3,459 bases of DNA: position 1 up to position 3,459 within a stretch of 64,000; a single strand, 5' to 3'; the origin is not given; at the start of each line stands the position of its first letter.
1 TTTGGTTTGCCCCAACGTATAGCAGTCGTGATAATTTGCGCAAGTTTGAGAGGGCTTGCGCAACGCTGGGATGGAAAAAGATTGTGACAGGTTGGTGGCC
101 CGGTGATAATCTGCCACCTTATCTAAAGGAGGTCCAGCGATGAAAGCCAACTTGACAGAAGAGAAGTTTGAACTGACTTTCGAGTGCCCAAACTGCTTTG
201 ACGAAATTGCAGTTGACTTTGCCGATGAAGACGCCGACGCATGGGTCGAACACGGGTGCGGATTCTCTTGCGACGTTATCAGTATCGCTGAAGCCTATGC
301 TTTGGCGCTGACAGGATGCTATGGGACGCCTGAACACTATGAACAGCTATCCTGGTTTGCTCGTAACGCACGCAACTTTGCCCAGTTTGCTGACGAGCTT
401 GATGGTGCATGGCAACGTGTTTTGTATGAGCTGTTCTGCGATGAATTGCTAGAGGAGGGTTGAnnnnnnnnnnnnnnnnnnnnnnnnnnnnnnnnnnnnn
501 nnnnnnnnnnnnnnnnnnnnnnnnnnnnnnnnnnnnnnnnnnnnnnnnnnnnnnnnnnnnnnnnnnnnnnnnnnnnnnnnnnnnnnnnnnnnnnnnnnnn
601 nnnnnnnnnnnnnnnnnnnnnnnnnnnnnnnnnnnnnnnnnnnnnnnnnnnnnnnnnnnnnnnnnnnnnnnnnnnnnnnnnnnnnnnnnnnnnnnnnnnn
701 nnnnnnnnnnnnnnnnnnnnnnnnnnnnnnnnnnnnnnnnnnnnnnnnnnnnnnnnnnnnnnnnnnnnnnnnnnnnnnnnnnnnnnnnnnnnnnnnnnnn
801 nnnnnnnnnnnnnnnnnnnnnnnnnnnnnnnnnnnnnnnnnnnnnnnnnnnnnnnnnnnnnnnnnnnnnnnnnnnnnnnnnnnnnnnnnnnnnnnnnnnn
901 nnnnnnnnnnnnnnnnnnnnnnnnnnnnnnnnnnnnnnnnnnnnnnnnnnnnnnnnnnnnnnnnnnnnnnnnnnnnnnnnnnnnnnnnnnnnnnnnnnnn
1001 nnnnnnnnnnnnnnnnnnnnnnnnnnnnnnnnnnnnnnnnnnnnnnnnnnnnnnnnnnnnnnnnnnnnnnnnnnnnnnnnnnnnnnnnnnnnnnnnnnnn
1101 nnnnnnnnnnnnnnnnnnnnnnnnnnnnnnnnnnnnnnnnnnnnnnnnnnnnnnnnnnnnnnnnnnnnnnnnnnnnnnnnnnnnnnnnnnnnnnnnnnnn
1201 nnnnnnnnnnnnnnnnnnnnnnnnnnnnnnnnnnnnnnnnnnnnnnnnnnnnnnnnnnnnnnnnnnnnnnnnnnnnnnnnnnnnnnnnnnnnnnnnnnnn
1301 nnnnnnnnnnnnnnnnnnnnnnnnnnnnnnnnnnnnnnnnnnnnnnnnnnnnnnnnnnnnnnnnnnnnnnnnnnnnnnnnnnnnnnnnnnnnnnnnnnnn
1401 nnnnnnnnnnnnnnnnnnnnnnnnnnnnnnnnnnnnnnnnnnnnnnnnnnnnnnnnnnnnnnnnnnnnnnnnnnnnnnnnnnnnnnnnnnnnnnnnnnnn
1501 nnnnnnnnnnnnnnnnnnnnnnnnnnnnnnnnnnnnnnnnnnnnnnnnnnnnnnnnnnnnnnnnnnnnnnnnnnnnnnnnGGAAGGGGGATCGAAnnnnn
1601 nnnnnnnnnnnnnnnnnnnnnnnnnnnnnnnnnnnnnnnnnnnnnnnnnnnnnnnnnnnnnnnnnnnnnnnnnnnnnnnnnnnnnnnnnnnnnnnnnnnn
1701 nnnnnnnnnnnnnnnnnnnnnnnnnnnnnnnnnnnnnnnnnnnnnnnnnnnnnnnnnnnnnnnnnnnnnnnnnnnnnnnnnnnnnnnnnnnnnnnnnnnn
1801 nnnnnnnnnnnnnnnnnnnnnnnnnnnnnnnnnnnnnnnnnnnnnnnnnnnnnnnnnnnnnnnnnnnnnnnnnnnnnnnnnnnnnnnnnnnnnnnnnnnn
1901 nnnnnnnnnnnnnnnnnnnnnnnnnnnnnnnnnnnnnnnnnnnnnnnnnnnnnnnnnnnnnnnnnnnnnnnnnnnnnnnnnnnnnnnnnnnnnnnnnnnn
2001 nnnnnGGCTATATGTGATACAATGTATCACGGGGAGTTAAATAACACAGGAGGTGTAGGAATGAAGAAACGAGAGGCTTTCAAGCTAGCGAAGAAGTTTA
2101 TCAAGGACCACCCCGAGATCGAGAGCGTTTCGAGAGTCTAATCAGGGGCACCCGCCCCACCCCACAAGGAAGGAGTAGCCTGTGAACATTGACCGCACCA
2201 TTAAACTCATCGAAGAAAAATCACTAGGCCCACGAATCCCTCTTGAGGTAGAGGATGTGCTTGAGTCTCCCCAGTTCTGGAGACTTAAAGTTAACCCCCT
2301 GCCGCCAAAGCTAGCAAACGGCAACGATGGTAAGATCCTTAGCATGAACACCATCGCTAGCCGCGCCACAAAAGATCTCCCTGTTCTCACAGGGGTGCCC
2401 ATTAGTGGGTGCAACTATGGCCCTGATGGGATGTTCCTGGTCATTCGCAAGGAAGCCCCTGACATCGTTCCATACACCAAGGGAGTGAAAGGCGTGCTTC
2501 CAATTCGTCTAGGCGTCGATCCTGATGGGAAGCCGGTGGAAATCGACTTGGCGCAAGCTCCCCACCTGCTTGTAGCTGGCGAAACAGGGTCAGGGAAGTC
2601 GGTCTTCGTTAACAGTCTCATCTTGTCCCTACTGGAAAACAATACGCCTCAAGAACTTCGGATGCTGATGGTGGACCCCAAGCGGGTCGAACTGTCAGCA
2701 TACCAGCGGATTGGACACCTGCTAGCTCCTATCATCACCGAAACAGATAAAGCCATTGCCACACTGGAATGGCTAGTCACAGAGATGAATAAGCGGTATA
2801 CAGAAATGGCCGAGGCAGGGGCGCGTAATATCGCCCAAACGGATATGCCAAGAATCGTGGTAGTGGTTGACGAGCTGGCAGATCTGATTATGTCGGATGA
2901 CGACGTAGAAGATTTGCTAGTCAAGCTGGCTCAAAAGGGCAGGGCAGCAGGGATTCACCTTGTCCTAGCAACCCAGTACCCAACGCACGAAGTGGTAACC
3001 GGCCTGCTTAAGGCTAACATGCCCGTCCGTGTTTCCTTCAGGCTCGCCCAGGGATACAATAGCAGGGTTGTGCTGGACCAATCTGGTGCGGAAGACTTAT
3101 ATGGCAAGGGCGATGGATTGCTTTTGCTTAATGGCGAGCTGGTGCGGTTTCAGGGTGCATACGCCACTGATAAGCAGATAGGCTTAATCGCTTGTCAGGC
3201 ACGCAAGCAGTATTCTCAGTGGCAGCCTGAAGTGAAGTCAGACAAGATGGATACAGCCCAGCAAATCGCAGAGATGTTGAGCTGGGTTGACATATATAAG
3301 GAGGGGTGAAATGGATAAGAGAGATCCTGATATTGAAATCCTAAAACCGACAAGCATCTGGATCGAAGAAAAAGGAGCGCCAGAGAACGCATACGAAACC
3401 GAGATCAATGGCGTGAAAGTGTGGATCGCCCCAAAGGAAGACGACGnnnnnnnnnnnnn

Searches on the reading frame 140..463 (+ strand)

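Call 107: search_protein_families(library=pfam, max_evalue=0.001, proteins=[window:140-463:+])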
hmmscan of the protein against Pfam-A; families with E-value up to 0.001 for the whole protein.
window:140-463:+ (107 aa): 1 family
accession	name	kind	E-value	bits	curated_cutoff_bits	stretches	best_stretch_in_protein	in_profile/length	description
PF24441.1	DUF7560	-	0.00074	19.6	27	0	11-40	3-30/44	Family of unknown function (DUF7560)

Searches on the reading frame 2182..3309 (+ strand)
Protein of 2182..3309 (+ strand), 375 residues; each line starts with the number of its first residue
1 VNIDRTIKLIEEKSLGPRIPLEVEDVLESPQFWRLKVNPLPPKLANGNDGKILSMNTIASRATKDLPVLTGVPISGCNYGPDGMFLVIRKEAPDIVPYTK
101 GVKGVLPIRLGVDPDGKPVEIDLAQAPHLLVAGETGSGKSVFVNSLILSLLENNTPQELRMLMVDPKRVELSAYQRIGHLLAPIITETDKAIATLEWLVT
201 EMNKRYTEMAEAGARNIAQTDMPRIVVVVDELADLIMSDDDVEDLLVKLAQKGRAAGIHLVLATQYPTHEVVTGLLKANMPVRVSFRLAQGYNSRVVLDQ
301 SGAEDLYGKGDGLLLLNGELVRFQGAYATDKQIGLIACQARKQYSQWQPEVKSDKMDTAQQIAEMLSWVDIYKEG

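Call 12: search_protein_families(library=phrogs, max_evalue=0.001, proteins=[window:2182-3309:+])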
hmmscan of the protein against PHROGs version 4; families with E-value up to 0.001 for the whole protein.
window:2182-3309:+ (375 aa): 9 families
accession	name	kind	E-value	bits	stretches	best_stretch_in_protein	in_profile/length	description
phrog_1358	-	moron, auxiliary metabolic gene and host takeover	6.1e-86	290.1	1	95-348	565-835/1382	FtsK/SpoIIIE-like protein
phrog_3551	-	moron, auxiliary metabolic gene and host takeover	1.3e-70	239.3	1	105-328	415-647/758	FtsK/SpoIIIE-like protein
phrog_24831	-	unknown function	7.2e-15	55.6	1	106-301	269-463/700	-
phrog_2666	-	head and packaging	5.6e-14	52.7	1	124-290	319-486/555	terminase large subunit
phrog_17958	-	moron, auxiliary metabolic gene and host takeover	3.4e-09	36.5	1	128-298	332-513/682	FtsK/SpoIIIE-like protein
phrog_17074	-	unknown function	1.7e-08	34.5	1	110-300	185-395/621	-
phrog_31069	-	moron, auxiliary metabolic gene and host takeover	5.1e-08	32.8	1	104-360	279-553/742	FtsK/SpoIIIE-like protein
phrog_7035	-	unknown function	9.3e-07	28.6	0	122-166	207-249/969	-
phrog_12531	-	moron, auxiliary metabolic gene and host takeover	0.00019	21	1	114-286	273-437/605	FtsK/SpoIIIE-like protein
